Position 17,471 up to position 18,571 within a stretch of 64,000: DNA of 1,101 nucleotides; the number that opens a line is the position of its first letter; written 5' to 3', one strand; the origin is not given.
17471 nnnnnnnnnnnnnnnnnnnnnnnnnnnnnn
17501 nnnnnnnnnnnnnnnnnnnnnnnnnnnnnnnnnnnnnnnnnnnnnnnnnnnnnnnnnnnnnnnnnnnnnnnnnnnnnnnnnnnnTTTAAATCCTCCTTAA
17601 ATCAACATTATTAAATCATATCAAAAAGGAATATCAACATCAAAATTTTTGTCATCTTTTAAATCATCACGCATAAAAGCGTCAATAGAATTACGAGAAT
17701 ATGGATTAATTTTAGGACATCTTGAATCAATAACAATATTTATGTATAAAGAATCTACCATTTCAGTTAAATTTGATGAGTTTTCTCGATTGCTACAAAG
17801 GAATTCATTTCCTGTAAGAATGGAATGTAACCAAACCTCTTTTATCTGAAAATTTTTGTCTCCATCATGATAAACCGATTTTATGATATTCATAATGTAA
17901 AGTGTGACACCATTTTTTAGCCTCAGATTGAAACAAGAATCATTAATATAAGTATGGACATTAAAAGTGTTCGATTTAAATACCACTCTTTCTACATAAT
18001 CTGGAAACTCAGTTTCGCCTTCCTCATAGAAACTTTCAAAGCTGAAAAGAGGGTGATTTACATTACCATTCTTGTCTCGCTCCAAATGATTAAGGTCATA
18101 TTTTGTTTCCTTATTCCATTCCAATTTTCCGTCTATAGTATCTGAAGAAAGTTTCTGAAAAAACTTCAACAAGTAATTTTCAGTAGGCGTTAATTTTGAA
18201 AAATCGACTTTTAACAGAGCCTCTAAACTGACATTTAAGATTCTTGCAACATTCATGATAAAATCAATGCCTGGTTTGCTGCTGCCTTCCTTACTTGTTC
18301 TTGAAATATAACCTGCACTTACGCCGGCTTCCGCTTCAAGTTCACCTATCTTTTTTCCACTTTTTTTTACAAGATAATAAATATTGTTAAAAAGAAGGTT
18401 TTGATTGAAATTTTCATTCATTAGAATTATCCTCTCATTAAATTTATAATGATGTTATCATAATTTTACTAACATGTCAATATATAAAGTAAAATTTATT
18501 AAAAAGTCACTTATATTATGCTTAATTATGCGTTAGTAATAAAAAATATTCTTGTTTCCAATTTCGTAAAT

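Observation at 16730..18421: Two-gene operon (XRE-HTH/unknown domain + unknown domain/TIR-like effector) beside a Type III R-M: candidate undescribed anti-phage system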

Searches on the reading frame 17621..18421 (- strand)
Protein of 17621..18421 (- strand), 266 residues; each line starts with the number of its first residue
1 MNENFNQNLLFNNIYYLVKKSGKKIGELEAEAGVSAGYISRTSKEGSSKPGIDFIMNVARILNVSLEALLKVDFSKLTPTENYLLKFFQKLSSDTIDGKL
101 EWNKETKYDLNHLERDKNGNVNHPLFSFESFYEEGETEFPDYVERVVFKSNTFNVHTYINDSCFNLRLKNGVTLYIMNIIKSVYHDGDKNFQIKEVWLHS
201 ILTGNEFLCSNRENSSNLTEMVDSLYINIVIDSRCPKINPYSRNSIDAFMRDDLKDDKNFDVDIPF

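Call 3: search_protein_families(library=pfam, proteins=[window:17621-18421:-], max_evalue=1)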
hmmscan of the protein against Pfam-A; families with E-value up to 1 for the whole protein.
window:17621-18421:- (266 aa): 2 families
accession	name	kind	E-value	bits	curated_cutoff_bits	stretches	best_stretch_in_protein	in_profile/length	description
PF01381.28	HTH_3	-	0.0029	18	23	1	15-68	2-54/55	Helix-turn-helix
PF13443.12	HTH_26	-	0.099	13.3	22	1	17-72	5-60/63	Cro/C1-type HTH DNA-binding domain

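Call 4: search_protein_families(library=padloc, proteins=[window:17621-18421:-], max_evalue=1)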
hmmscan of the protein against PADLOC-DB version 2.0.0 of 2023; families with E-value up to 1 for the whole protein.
window:17621-18421:- (266 aa): 2 families
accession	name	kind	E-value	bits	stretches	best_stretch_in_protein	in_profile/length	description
PDLC04775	PDC-M69A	-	0.0055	15.2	1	12-114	10-108/113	-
PDLC04142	capH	-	0.0086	15.1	1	18-93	15-85/103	capH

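Call 5: search_protein_families(library=ncbifam, proteins=[window:17621-18421:-], max_evalue=1)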
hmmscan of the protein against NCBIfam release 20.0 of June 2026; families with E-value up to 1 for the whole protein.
window:17621-18421:- (266 aa): 3 families
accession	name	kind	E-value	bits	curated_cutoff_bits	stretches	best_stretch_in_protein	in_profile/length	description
NF046032.1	TransRegSlrRBacil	equivalog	0.00013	22.1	250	1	18-71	10-63/149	HTH-type transcriptional regulator SlrR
NF010465.0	PRK13890.1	equivalog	0.0016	18.5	96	1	8-71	4-66/121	conjugal transfer protein TrbA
NF041951.1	phage_RstR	subfamily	0.012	15.9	80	1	27-87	20-78/108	RstR family transcriptional repressor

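Call 8: find_homologous_proteins(query=window:17621-18421:-)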
Query window:17621-18421:- (266 aa): 202 proteins with E <= 0.001 among 867 candidates; the best 120 are listed.
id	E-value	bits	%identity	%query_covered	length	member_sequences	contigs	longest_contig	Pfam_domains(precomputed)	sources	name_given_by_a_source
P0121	2.8e-173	592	100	100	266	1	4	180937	-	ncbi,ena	-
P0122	1.1e-117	410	72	100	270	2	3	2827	-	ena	-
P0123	3.0e-90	320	55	94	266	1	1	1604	-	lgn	-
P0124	4.7e-87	310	56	100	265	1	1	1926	-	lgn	-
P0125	1.5e-86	308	55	94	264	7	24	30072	PF01381.29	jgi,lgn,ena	-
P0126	1.7e-85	305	55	90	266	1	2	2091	-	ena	-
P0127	1.7e-85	305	55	100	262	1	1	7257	-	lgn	-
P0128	2.0e-85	305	54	100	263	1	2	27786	PF01381.29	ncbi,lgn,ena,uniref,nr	ncbi:helix-turn-helix transcriptional regulator [Pygmaiobacter massiliensis]|uniref:helix-turn-helix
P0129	4.6e-85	303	53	94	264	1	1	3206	PF01381.29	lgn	-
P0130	5.6e-85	303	54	94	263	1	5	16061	-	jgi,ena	-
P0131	1.4e-84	302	54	94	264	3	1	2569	PF01381.29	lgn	-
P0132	1.8e-84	301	53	94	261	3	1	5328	-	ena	-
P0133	2.4e-84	301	56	94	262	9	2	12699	-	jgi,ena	-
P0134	2.8e-84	301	53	94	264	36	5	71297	PF01381.29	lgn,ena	-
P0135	3.5e-84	300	57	93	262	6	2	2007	-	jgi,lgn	jgi:transcriptional regulator with XRE-family HTH domain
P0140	4.7e-83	297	53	100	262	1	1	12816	PF01381.29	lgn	-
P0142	6.8e-83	296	53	94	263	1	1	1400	PF01381.29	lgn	-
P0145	1.8e-82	295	52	94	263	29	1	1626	PF01381.29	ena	-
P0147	3.9e-82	294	53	100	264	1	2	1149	PF01381.29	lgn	-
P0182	3.2e-78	281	52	100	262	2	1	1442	PF01381.29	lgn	-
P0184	3.8e-78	281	52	94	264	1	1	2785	PF01381.29,PF13443.13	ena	-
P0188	1.5e-77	279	52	97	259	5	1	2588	-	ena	-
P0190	3.0e-77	278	50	98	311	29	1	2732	PF01381.29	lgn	-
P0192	5.3e-77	277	51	100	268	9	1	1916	PF01381.29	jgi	-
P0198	1.3e-76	276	49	100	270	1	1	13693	PF01381.29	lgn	-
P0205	1.1e-75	273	50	100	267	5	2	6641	PF01381.29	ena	-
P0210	4.8e-75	271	50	94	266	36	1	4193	PF01381.29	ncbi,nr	ncbi:MAG TPA: helix-turn-helix transcriptional regulator [Corynebacteriales bacterium]|nr:helix-turn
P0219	4.9e-74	267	51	100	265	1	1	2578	PF01381.29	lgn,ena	-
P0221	9.6e-74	266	48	93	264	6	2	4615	PF01381.29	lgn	-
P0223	3.2e-73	265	49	94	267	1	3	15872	PF01381.29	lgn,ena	-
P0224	4.7e-73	264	53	97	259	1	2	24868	-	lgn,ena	-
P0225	5.2e-73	264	49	92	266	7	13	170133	PF01381.29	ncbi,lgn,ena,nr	ncbi:MAG: helix-turn-helix transcriptional regulator [Clostridia bacterium]|nr:helix-turn-helix tran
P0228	1.0e-72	263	48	100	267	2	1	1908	PF01381.29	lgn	-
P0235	1.1e-70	256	49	100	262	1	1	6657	PF01381.29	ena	-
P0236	2.0e-70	255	49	97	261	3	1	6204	PF01381.29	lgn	-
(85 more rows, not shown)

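Call 11: find_related_loci(query=A1, collection=genome_contigs, flank=6000)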
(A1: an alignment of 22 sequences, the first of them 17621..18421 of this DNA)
Query A1 (266 aa) in genome_contigs; peptide patterns used: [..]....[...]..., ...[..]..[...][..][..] (x = any residue, [..] = any of these).
78 stretches matched a pattern; 23 encode a relative of the query (tblastn E <= 1e-3); 23 distinct loci.
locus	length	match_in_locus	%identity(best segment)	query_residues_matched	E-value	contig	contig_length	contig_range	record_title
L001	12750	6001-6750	57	1-251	6e-87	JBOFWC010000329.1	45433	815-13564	MAG: Proteocatella sp. isolate WFFMC_MAG_562 k139_24051_flag=0_multi=8.7653_len=45433, whole genome shotgun sequence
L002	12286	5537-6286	53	1-251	3e-86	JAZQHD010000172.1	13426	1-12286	MAG: Ructibacterium sp. isolate T1900044629_TS20190095.MAGScoT_cleanbin_000005 SGB_995_k141_549365, whole genome shotgun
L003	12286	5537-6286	53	1-251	3e-86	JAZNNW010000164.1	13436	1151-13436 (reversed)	MAG: Candidatus Avilachnospira sp. isolate T1900044653_TS20190119.MAGScoT_cleanbin_000061 SGB_1456_k141_1557977, whole g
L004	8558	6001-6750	53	1-251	1e-85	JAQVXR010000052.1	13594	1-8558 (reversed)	MAG: Desulfitobacteriaceae bacterium isolate STF2_130 NODE_12643_length_13594_cov_13.824683_Sandtown_F2, whole genome sh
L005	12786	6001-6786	52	1-266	4e-84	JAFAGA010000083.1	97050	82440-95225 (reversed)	MAG: Bacillota bacterium isolate OH_SBlB_196 k127_870730, whole genome shotgun sequence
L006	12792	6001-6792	50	1-266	3e-84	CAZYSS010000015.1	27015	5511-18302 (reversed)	MAG TPA_asm: uncultured Oscillospiraceae bacterium isolate SRP315200_co1_86 genome assembly, contig: NODE_2814_length_27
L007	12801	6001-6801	50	1-266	3e-80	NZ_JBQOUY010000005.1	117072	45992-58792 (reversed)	Acidaminococcus sp. LBK-2 LBK-2_5, whole genome shotgun sequence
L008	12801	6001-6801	50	1-266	3e-80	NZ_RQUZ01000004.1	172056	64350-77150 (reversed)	Veillonella seminalis strain ADV4313-2 contig_0004, whole genome shotgun sequence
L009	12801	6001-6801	50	1-266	3e-80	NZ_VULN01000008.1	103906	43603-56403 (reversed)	Acidaminococcus fermentans strain WCA-389-WT-5B seq8, whole genome shotgun sequence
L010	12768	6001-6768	51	1-257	8e-76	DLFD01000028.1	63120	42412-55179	MAG TPA_asm: Lachnospiraceae bacterium UBA7729 UBA7729_contig_1663, whole genome shotgun sequence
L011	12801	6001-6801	50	1-266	3e-80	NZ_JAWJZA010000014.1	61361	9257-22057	Veillonella absiana strain YH-vei2232 contig14, whole genome shotgun sequence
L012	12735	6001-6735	49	5-250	2e-74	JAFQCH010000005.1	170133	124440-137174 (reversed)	MAG: Clostridia bacterium isolate RGIG1689 Goat_Cecum-2__c135, whole genome shotgun sequence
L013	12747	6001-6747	50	1-250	2e-73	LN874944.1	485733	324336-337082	Clostridiales bacterium mt11 genome assembly Mediannikovella massiliensis, scaffold scaffold00012, whole genome shotgun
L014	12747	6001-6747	50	1-250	2e-73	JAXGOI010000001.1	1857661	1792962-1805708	MAG: Clostridiales bacterium isolate AnMBR.bin276 bin276_1, whole genome shotgun sequence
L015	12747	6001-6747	50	1-250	4e-73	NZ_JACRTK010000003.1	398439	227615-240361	Wansuia hejianensis strain NSJ-26 N47_ctg003, whole genome shotgun sequence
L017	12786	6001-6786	45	5-266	7e-73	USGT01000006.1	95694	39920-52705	uncultured Ruminococcaceae bacterium isolate UMGS1703 genome assembly, contig: NODE_38_length_95694_cov_4.923023, whole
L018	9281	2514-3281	51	1-257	3e-75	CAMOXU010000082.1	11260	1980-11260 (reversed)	MAG: uncultured Clostridia bacterium isolate SRR873600_bin.3_metaWRAP_v1.3_MAG genome assembly, contig: NODE_13013_lengt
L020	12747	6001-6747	51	1-251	2e-69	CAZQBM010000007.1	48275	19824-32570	MAG TPA_asm: uncultured Lachnospiraceae bacterium isolate SRP350583_co1_108 genome assembly, contig: NODE_1066_length_48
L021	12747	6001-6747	46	1-253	1e-66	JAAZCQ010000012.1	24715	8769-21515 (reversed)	MAG: Erysipelotrichaceae bacterium isolate AS07pgkLD_197 2143_AS07, whole genome shotgun sequence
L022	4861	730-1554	43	1-266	1e-63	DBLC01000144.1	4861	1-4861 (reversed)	MAG TPA_asm: Dialister sp. UBA734 UBA734_contig_4110, whole genome shotgun sequence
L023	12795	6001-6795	49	3-266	5e-79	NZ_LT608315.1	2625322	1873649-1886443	Acidaminococcus massiliensis strain Marseille-P2828, whole genome shotgun sequence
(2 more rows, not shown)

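Call 14: search_protein_families(library=pfam, proteins=[L013:3893-5791:+, L013:7382-7909:+, L013:8145-8462:+, L013:8455-9591:+, L013:9545-10144:+, L007:7112-7948:-, L017:6840-7472:+, L017:7472-8326:+, L001:7310-7960:+, L023:7068-7904:+], max_evalue=0.001)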
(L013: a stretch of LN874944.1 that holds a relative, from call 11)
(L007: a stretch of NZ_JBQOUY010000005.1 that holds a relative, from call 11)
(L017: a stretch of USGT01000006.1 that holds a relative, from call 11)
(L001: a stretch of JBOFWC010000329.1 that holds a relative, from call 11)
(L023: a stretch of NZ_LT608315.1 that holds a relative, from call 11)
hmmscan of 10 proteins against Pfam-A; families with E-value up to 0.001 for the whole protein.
L013:3893-5791:+ (632 aa): 0 families

L013:7382-7909:+ (175 aa): 1 family
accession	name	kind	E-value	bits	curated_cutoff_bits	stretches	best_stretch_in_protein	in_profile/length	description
PF08281.18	Sigma70_r4_2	-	3.6e-05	23.7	25.7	1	116-159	11-54/54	Sigma-70, region 4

L013:8145-8462:+ (105 aa): 0 families

L013:8455-9591:+ (378 aa): 2 families
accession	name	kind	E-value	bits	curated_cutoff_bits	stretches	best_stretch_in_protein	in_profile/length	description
PF10926.14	DUF2800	-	3.8e-166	553.2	21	1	4-361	1-368/368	Protein of unknown function (DUF2800)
PF12705.13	PDDEXK_1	-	2.5e-09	37.9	22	1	7-227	2-247/247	PD-(D/E)XK nuclease superfamily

L013:9545-10144:+ (199 aa): 1 family
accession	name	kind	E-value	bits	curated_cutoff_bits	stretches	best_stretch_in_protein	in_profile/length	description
PF10991.15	Enc34_ssDNA-bd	-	6.3e-76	254.4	26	1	24-198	1-176/176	Enterobacter phage Enc34, ssDNA-binding protein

L007:7112-7948:- (278 aa): 0 families

L017:6840-7472:+ (210 aa): 0 families

L017:7472-8326:+ (284 aa): 1 family
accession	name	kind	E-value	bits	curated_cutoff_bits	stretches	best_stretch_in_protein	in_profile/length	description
PF00753.33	Lactamase_B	-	1.1e-05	25.9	22.7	1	12-86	6-77/196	Metallo-beta-lactamase superfamily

L001:7310-7960:+ (216 aa): 0 families

L023:7068-7904:+ (278 aa): 0 families

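Call 15: find_encoding_contigs(protein=P0224, flank=6000, max_places=4)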
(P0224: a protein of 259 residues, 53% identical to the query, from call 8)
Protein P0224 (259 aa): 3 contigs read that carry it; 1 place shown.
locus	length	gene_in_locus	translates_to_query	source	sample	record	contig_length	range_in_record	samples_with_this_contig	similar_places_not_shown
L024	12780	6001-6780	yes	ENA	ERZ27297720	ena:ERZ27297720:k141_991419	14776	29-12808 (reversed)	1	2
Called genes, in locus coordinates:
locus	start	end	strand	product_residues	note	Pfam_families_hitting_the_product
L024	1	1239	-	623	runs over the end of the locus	PF04055:Radical_SAM (faint)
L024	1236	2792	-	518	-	PF02518:HATPase_c (weak), PF13589:HATPase_c_3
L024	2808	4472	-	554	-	-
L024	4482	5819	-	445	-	-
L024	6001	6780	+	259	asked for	-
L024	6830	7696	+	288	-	PF10137:CAP12-PCTIR_TIR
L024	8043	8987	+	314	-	-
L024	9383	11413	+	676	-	PF01637:ATPase_2 (faint), PF13155:Toprim_2 (weak), PF13362:Toprim_3, PF03796:DnaB_C, PF06745:ATPase, PF13481:AAA_25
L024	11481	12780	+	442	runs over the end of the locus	?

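Call 16: find_encoding_contigs(protein=P0121, flank=8000, max_places=4)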
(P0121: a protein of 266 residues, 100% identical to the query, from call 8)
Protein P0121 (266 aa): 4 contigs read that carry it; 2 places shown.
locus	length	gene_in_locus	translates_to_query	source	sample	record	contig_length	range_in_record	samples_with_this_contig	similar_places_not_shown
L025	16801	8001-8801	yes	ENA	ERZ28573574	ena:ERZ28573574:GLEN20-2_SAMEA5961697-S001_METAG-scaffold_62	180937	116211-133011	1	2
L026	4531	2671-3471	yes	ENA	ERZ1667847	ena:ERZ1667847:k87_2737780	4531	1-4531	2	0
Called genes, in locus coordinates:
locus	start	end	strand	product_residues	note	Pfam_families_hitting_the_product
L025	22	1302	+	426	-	PF00072:Response_reg, PF00990:GGDEF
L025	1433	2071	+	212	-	-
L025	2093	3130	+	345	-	PF00535:Glycos_transf_2, PF10111:Glyco_tranf_2_2, PF13641:Glyco_tranf_2_3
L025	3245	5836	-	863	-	PF00270:DEAD, PF04851:ResIII, PF18766:SWI2_SNF2 (weak), PF27159:HI_1054_N, PF27365:HI_1054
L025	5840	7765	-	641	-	PF12564:TypeIII_RM_meth, PF01555:N6_N4_Mtase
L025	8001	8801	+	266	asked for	-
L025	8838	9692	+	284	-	PF10137:CAP12-PCTIR_TIR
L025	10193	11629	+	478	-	PF01654:Cyt_bd_oxida_I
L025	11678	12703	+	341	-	PF02322:Cyt_bd_oxida_II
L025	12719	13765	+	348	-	PF01212:Beta_elim_lyase, PF00266:Aminotran_5 (weak)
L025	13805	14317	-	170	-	PF11756:YgbA_NO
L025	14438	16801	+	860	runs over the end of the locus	PF01624:MutS_I, PF05188:MutS_II (weak), PF05192:MutS_III, PF05190:MutS_IV, PF00488:MutS_V, PF27441:MutS_C (weak)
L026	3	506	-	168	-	?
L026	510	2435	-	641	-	PF12564:TypeIII_RM_meth, PF01555:N6_N4_Mtase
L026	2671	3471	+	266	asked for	-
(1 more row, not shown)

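Call 17: find_encoding_contigs(protein=P0122, flank=6000, max_places=4)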
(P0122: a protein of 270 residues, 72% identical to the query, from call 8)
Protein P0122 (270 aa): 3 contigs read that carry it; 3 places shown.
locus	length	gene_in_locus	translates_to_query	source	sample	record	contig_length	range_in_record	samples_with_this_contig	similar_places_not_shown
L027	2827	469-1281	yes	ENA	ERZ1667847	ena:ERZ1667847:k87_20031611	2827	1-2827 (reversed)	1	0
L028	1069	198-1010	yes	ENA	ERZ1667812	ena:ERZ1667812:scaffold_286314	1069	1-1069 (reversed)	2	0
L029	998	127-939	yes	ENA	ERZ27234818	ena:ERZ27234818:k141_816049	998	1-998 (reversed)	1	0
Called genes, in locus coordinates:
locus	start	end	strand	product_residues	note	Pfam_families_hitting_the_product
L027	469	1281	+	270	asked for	-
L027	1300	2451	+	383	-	-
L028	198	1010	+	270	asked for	-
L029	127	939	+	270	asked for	-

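Call 18: search_protein_families(library=padloc, proteins=[L027:1300-2451:+, L023:7068-7904:+, L007:7112-7948:-, L017:6840-7472:+, L017:7472-8326:+, L001:7310-7960:+, L005:7328-8038:+, L020:7423-8979:+, L022:2272-4728:+, L002:6668-7501:-], max_evalue=0.01)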
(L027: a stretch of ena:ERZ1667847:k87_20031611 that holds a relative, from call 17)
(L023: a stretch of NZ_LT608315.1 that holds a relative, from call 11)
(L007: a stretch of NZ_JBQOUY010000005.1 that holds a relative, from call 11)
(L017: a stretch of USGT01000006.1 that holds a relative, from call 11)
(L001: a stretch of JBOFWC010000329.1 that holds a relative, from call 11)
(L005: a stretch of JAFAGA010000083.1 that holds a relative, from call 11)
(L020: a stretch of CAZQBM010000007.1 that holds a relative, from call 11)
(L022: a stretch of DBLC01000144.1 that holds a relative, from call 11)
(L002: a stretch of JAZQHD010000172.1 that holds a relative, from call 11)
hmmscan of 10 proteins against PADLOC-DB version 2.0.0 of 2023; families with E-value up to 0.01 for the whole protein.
L027:1300-2451:+ (383 aa): 0 families

L023:7068-7904:+ (278 aa): 0 families

L007:7112-7948:- (278 aa): 1 family
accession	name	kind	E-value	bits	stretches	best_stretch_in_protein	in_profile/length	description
PDLC03857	LmuA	-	2.3e-27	94.6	1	1-149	1-153/327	-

L017:6840-7472:+ (210 aa): 0 families

L017:7472-8326:+ (284 aa): 8 families
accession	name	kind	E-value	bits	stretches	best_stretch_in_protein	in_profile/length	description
PDLC04673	PDC-M48B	-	6e-110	365.3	1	1-284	1-292/296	-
PDLC04675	PDC-M48B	-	8.5e-10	36.3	1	7-234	10-244/291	-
PDLC04676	PDC-M48B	-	6.1e-08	29.9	1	23-98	32-106/357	-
PDLC03854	LmuA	-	1.6e-07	28.8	1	4-72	5-76/345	-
PDLC03805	RTasMBL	-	4e-07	27.5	1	4-75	3-70/322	DRT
PDLC04674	PDC-M48B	-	5.1e-05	20.7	1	52-219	49-216/270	-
PDLC04677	PDC-M48B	-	7e-05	20.3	0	49-99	56-105/339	-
PDLC02158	Avs1a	-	0.0037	14.6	0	4-69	3-67/392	-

L001:7310-7960:+ (216 aa): 0 families

L005:7328-8038:+ (236 aa): 1 family
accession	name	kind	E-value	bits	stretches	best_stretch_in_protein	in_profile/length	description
PDLC01438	Csa3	-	0.0074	14.4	1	174-225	146-184/305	"CAS-I,CAS-II,CAS-III,CAS-IV,CAS-V,CAS-VI; associated_signaling"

L020:7423-8979:+ (518 aa): 2 families
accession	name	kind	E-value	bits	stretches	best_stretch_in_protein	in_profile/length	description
PDLC04021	PD-T4-1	-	5e-46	155.3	1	134-376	7-244/383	-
PDLC03656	mREase_IV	-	2.8e-08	31.8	1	415-494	197-269/277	Type IV methyl-directed restriction enzyme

L022:2272-4728:+ (818 aa): 0 families

L002:6668-7501:- (277 aa): 5 families
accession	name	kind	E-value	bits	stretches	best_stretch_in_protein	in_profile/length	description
PDLC04142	capH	-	1.9e-07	30.1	1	76-151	6-74/103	capH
PDLC04775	PDC-M69A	-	3.9e-07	28.6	1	71-141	3-70/113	-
PDLC02926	HTH_VI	-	1.5e-05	23.2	1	77-138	2-61/92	-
PDLC03665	Control_protein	-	0.0026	16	1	78-141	10-72/77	control protein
PDLC03953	RmrA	-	0.0059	13.9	0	115-165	254-303/373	-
